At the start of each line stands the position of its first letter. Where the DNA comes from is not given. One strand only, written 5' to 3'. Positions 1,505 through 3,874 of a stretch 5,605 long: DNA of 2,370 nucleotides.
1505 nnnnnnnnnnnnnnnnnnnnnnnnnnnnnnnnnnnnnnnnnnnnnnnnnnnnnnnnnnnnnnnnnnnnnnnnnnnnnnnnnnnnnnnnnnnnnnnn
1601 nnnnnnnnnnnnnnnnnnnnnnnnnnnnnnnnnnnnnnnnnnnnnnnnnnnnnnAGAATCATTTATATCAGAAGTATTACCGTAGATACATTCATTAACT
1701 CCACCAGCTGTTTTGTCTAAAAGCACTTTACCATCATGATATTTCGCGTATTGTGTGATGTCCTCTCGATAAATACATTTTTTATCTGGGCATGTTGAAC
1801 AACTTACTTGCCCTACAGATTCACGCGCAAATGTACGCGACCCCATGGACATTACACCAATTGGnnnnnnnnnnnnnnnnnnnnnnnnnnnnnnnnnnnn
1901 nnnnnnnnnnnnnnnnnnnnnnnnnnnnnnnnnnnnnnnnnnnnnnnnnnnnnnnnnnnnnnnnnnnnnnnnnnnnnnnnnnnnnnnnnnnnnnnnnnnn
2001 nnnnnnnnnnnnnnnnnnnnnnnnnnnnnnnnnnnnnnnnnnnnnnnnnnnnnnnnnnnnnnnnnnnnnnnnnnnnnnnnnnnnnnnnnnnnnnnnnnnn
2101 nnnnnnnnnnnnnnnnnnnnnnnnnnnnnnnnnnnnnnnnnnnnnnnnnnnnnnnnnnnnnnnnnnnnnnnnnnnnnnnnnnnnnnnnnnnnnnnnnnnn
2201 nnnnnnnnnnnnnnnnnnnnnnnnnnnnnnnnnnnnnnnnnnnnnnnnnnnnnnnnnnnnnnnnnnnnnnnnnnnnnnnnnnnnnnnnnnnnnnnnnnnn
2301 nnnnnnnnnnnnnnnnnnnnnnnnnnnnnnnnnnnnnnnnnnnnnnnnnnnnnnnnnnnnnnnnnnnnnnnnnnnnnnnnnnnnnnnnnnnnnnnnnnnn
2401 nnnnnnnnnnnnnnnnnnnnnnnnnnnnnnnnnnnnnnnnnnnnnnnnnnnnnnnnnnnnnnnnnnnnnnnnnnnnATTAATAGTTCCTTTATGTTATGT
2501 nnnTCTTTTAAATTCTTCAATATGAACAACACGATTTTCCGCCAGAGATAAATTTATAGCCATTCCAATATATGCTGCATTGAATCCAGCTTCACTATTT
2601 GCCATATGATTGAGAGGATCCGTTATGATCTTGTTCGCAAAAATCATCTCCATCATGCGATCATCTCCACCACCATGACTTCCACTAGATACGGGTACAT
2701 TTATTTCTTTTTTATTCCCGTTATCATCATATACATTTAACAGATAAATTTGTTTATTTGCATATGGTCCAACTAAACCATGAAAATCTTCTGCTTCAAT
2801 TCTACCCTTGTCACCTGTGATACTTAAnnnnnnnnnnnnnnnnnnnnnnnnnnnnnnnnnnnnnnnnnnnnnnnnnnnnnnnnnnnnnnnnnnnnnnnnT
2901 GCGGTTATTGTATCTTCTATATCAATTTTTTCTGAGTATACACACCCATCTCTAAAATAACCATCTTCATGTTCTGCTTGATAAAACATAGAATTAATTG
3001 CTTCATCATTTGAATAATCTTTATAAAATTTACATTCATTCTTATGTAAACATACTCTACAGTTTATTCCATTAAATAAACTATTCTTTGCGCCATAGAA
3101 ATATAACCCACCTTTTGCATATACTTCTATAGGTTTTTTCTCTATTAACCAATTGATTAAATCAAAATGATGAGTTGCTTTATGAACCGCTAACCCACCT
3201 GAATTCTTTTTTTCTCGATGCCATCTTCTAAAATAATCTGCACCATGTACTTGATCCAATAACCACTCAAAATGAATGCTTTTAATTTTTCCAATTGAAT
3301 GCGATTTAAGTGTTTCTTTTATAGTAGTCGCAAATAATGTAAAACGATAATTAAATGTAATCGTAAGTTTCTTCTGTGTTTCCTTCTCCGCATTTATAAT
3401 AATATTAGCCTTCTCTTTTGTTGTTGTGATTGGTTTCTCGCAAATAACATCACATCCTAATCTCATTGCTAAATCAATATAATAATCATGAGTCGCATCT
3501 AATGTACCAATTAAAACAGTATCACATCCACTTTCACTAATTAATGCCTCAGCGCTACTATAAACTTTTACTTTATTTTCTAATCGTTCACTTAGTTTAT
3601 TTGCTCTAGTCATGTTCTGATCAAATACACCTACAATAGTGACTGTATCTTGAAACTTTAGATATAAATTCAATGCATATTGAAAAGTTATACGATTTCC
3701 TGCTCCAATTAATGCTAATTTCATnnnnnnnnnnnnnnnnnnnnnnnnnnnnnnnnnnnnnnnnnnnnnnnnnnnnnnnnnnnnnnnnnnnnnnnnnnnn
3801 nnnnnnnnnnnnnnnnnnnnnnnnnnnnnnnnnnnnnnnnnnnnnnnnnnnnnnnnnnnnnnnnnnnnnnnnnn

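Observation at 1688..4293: Conserved four-cysteine insert at the same position in all three dehydrogenase paralogs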

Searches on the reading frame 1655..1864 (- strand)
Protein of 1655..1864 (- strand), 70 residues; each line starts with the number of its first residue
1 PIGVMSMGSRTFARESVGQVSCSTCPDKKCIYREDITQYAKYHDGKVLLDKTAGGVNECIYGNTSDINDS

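Call 54: search_protein_families(library=pfam, proteins=[window:1655-1864:-], max_evalue=10)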
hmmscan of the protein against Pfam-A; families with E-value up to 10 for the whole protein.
seq(70 aa): 2 families
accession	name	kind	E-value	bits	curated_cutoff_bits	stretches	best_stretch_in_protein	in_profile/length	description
PF03238.18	ESAG1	-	0.11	12.4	27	1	23-60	92-131/227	ESAG protein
PF00322.22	Endothelin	-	0.11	12.4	20.5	1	21-32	6-17/29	Endothelin family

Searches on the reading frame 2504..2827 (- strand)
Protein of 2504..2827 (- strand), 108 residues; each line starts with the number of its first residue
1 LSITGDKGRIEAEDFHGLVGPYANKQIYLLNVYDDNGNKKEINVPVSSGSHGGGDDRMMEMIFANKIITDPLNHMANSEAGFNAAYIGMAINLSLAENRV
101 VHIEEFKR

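Call 59: search_solved_structures(query=window:2504-2827:-, max_evalue=10, show_alignments=5)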
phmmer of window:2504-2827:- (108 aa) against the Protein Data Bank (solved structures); distinct sequences matched with E-value up to 10: 0.

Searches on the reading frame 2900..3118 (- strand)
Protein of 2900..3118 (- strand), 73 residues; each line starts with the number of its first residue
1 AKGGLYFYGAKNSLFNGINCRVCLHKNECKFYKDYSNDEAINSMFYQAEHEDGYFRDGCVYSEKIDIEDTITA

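Call 40: search_solved_structures(query=A4, max_evalue=10, show_alignments=3)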
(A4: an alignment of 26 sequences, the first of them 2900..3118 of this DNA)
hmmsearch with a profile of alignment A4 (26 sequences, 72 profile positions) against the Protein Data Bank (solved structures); distinct sequences matched with E-value up to 10: 3.
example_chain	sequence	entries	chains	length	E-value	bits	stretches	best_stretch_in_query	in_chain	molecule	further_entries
7dta_A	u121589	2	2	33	0.38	14.2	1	4-33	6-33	SLC2A4 regulator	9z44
2p8j_A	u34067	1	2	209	1.1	12.8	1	32-62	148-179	S-adenosylmethionine-dependent methyltransferase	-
1z6g_A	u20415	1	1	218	6.3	10.3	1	30-68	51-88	guanylate kinase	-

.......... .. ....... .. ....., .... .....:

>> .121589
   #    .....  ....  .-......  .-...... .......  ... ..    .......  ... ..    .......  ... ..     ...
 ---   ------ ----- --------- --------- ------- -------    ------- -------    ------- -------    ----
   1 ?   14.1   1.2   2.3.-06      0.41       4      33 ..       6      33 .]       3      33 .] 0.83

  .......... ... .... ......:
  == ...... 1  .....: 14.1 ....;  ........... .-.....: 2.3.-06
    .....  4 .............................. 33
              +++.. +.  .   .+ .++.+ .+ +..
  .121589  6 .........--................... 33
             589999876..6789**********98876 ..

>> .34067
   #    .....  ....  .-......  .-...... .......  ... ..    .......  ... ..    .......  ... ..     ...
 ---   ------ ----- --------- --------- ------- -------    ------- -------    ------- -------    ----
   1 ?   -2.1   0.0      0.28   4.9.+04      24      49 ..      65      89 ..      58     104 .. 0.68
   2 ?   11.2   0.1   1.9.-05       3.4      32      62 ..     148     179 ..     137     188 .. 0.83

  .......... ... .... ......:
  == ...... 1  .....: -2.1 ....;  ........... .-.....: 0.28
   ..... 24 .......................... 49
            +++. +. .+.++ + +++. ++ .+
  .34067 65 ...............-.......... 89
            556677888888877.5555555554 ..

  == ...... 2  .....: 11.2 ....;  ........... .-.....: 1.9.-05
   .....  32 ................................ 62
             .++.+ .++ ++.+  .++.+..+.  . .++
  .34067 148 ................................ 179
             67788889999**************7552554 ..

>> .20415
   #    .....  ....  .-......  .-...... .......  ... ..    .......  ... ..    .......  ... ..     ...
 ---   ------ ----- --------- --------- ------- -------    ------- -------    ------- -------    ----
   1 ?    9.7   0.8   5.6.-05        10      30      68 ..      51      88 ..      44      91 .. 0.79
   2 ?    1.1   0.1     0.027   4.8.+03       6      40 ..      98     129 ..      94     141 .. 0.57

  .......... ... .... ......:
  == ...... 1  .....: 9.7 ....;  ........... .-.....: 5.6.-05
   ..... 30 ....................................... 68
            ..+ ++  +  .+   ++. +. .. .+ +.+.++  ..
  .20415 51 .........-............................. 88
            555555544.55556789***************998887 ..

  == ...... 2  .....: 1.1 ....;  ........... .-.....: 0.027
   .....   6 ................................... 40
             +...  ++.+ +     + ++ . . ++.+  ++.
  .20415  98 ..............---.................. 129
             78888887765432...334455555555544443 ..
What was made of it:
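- On Fe-S cluster protein: The insert profile against the PDB found nothing significant (call 40).
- Closest known: C-clamp-type Zn peptide of SLC2A4RG. Same: It is the only PDB sequence picked up by the insert profile, with YG...C-x2-C-x5-C aligned (call 40).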

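Call 54: search_protein_families(library=pfam, proteins=[window:2900-3118:-], max_evalue=10)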
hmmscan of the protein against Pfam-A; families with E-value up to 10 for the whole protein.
seq(73 aa): 0 families

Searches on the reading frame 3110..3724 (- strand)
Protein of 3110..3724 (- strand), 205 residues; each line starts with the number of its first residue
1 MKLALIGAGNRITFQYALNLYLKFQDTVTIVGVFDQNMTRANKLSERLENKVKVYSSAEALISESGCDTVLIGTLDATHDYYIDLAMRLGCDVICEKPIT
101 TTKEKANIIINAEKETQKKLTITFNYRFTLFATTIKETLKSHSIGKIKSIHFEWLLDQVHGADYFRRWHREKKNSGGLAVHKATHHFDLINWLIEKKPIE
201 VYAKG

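Call 34: search_protein_representatives(alignment_id=A3)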
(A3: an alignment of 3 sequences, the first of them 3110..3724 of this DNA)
Query: 3 sequences, 210 profile positions. Proteins with E-value up to 0.001 (for the whole library): 69349; up to 1e-10: 14115; up to 1e-30: 638. The best 150 are listed.
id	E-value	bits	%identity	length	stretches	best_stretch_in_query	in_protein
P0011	8.5e-83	293.5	-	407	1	1-210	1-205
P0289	9.6e-65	234.6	-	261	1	2-210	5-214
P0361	8.5e-63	228.2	-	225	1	1-210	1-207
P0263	7.2e-59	215.4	-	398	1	3-207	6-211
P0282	3.6e-58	213.1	-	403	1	3-210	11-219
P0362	1.4e-52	194.8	-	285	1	4-210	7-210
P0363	8.3e-51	189.0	-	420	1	4-209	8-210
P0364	1.5e-50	188.2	-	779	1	3-210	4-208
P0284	2.8e-50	187.3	-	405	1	4-210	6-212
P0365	7.5e-50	185.9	-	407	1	2-210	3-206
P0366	1.9e-49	184.6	-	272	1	3-210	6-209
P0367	2.0e-49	184.5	-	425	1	2-210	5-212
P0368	2.3e-49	184.3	-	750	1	2-209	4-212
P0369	2.6e-49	184.1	-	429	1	2-210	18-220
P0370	3.9e-49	183.6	-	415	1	4-210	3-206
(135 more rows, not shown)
